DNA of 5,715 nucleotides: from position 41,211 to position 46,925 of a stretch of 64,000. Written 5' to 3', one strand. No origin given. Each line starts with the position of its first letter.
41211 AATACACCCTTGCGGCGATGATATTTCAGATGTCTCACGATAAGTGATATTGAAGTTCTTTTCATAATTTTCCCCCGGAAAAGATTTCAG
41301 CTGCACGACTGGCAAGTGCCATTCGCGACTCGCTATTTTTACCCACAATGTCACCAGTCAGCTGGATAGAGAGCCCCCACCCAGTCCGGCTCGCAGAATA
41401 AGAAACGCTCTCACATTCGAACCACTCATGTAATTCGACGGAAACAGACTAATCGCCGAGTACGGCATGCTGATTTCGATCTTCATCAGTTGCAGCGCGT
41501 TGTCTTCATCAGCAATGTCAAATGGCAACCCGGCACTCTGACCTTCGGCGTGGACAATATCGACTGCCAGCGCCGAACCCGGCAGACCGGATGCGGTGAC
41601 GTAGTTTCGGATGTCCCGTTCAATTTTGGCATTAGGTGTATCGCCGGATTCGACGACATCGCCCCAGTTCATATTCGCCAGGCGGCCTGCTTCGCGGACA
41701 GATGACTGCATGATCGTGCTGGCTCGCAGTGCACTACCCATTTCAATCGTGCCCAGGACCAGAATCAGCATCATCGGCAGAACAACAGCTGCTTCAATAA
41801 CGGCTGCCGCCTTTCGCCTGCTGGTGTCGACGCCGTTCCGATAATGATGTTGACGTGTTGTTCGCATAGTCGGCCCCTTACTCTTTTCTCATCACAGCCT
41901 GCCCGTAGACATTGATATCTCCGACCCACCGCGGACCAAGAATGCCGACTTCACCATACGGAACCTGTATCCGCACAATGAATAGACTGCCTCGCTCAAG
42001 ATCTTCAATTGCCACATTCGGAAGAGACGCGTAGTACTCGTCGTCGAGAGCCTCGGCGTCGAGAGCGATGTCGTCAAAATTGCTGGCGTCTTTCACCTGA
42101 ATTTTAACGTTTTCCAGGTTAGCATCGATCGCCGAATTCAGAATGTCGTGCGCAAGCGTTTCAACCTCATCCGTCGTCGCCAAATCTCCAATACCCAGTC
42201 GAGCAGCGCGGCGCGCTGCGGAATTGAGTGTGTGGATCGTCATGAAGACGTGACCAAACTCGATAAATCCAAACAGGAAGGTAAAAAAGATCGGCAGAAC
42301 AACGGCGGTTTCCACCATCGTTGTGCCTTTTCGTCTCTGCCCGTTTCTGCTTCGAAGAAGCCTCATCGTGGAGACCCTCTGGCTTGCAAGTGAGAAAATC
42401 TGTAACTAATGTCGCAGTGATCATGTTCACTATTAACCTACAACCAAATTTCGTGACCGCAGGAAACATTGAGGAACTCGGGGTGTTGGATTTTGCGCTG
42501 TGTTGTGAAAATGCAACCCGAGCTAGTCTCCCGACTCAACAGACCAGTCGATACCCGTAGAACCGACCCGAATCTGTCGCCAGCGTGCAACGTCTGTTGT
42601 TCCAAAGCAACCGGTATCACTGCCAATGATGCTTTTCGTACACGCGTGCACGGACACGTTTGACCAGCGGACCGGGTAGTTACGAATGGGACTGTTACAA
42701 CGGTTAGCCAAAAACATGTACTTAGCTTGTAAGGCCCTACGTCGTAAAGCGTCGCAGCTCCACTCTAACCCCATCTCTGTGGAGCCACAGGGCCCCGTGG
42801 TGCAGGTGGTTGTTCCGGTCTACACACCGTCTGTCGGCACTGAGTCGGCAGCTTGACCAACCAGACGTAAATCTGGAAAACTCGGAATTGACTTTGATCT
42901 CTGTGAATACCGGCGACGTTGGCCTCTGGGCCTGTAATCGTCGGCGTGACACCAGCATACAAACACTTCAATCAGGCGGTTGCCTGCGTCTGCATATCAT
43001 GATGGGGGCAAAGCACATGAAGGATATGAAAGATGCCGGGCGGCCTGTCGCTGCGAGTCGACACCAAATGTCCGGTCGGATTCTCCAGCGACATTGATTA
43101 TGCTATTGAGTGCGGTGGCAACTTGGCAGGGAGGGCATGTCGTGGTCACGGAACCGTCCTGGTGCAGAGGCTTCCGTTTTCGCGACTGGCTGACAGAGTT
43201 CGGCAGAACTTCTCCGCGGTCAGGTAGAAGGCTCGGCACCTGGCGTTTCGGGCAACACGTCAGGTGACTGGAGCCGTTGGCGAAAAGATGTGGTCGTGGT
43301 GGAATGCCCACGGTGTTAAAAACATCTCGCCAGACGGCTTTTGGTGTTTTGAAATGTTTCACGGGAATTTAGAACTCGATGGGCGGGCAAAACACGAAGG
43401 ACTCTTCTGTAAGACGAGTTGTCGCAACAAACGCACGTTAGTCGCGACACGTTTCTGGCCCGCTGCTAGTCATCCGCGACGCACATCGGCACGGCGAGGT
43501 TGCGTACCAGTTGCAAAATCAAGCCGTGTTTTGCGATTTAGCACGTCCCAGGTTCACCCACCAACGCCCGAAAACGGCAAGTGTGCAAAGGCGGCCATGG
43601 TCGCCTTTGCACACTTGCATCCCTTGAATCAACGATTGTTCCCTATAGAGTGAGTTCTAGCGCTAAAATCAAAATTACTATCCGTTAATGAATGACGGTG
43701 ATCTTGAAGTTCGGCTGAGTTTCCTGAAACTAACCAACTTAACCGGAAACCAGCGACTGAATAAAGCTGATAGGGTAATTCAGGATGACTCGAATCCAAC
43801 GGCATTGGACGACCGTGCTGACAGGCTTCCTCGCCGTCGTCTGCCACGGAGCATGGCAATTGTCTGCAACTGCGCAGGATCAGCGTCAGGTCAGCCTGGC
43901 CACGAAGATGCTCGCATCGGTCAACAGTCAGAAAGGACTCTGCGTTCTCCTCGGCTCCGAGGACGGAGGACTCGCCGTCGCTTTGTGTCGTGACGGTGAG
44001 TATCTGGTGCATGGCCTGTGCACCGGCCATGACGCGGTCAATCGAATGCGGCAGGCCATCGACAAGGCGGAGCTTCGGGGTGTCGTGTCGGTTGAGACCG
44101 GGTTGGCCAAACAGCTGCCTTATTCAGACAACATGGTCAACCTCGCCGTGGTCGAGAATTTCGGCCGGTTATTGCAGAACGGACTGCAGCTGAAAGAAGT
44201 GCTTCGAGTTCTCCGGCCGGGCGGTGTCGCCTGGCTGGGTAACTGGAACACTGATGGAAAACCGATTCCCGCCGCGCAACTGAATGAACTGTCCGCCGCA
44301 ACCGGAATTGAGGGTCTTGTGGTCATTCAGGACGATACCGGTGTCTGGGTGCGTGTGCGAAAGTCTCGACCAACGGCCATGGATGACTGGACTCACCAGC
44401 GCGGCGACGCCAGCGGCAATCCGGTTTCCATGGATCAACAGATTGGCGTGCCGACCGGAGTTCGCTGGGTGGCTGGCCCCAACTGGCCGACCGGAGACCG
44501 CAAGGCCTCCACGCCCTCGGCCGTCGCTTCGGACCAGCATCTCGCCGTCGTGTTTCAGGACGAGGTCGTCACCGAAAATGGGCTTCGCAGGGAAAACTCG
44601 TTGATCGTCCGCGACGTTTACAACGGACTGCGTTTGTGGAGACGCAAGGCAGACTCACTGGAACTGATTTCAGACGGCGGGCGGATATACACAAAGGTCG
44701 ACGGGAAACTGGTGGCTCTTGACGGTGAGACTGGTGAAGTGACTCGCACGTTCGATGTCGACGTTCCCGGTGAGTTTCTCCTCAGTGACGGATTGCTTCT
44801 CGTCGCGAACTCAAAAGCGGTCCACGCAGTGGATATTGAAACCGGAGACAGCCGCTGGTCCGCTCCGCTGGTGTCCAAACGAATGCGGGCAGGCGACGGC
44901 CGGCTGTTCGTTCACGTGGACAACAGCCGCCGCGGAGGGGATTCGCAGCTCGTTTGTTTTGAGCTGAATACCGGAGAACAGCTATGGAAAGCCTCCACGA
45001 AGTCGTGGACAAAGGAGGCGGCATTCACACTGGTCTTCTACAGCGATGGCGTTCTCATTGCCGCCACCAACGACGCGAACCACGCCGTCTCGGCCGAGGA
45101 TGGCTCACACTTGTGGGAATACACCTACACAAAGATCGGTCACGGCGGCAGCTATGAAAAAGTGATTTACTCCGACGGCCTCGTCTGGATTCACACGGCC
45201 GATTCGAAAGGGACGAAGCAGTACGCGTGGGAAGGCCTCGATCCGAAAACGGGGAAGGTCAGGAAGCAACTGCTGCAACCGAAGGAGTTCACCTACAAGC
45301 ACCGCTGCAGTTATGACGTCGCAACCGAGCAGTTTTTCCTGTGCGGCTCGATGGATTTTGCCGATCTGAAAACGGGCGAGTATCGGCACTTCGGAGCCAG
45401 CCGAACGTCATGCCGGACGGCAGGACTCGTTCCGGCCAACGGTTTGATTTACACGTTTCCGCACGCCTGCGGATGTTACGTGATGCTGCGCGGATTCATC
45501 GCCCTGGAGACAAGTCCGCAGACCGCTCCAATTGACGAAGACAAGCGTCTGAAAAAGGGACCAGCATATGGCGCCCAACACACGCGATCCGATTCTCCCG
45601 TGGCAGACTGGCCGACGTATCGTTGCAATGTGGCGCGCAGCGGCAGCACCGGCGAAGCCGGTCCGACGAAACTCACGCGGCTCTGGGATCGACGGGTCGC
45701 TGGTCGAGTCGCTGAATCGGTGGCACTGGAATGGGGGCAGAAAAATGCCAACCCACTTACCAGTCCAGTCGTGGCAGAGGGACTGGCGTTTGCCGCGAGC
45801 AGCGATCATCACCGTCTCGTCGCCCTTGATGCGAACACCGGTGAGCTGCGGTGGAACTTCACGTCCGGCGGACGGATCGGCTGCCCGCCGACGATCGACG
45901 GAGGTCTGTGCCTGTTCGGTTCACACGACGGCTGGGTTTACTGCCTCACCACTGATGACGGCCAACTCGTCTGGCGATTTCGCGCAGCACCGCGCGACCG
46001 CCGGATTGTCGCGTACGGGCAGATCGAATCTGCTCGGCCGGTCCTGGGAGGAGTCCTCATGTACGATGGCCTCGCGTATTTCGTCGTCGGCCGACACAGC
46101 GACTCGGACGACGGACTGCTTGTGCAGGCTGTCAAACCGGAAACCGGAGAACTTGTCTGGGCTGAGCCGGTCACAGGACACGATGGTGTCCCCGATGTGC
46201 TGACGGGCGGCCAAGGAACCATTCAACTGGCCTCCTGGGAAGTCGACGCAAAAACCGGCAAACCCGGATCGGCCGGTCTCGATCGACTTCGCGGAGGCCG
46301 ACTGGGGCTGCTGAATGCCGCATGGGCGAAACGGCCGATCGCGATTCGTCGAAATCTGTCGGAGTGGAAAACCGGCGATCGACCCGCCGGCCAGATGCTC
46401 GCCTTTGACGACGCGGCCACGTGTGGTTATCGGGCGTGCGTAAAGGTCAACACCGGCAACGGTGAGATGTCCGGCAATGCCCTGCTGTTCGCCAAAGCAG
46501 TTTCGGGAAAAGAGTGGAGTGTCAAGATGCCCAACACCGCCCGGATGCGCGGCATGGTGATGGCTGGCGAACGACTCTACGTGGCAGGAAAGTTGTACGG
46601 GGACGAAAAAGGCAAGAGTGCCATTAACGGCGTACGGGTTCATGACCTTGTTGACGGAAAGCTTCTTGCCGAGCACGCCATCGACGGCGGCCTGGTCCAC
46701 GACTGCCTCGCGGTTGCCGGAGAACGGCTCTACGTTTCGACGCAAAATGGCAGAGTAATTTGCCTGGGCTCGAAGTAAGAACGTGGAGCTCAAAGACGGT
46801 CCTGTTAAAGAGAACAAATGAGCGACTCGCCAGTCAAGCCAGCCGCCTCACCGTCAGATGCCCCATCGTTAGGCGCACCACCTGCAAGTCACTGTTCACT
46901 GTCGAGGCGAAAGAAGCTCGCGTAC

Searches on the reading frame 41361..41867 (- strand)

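Call 22: search_protein_families(library=pfam, proteins=[window:41361-41867:-], max_evalue=0.001)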
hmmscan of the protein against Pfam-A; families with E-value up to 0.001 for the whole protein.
window:41361-41867:- (169 aa): 1 family
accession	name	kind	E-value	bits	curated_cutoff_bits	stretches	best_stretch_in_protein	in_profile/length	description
PF07811.17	TadE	-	8.9e-10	39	22.9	1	21-62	2-43/43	TadE-like protein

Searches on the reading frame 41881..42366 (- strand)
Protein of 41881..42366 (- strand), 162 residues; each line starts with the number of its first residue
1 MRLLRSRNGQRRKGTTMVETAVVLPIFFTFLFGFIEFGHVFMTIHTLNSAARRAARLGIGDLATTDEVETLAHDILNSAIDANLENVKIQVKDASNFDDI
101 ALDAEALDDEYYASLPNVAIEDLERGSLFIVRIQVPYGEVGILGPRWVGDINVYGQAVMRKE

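Call 22: search_protein_families(library=pfam, proteins=[window:41881-42366:-], max_evalue=0.001)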
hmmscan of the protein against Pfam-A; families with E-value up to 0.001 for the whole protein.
window:41881-42366:- (162 aa): 1 family
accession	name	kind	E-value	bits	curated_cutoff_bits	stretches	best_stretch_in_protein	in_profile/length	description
PF07811.17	TadE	-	2.4e-15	56.8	22.9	1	14-56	1-43/43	TadE-like protein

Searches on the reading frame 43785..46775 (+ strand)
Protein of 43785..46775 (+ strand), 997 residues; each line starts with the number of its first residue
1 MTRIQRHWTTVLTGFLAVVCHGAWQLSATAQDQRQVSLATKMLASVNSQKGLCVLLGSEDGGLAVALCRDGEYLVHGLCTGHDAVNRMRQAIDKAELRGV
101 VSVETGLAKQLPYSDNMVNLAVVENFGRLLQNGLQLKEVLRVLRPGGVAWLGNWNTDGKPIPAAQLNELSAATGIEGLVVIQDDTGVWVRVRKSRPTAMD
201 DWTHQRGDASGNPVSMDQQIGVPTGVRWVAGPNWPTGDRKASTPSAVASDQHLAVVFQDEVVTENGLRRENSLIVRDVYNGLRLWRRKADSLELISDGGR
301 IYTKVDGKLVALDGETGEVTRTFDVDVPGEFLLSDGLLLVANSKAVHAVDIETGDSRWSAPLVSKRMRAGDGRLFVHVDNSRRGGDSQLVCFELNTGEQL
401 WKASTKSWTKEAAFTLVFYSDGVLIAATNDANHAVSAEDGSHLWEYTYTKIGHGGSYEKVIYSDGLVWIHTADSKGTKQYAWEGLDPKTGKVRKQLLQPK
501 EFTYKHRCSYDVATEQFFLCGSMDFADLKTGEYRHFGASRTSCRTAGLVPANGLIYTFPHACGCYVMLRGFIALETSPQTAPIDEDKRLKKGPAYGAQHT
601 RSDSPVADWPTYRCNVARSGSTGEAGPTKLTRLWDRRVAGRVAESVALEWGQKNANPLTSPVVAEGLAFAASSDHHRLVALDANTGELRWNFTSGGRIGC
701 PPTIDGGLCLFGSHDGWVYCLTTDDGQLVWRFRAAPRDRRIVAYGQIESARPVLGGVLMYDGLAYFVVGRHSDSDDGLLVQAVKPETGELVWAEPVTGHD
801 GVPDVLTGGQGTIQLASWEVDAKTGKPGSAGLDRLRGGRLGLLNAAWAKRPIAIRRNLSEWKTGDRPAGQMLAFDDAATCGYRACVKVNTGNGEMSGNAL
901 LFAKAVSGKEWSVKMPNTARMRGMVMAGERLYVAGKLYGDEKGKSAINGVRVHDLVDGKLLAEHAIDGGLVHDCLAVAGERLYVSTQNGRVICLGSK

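Call 22: search_protein_families(library=pfam, proteins=[window:43785-46775:+], max_evalue=0.001)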
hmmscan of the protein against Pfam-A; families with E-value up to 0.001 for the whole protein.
window:43785-46775:+ (997 aa): 5 families
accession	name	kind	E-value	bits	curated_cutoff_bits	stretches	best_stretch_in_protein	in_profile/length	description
PF13360.13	PQQ_2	-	1.1e-29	104.2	27.6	3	649-803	16-153/233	Outer membrane protein assembly factor BamB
PF13570.13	Beta-prop_ACSF4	-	1.3e-18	67.9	133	1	674-734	69-131/329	Beta-alanine-activating enzyme, beta-propeller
PF01011.28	PQQ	-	1.3e-09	37.8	26.7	0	651-694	43-85/595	Glucose/ethanol/alcohol dehydrogenase, beta-propeller domain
PF08241.18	Methyltransf_11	-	0.00016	22.7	21.2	1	57-150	4-94/95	Methyltransferase domain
PF13649.12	Methyltransf_25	-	0.0002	22.4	27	1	56-147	4-97/97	Methyltransferase domain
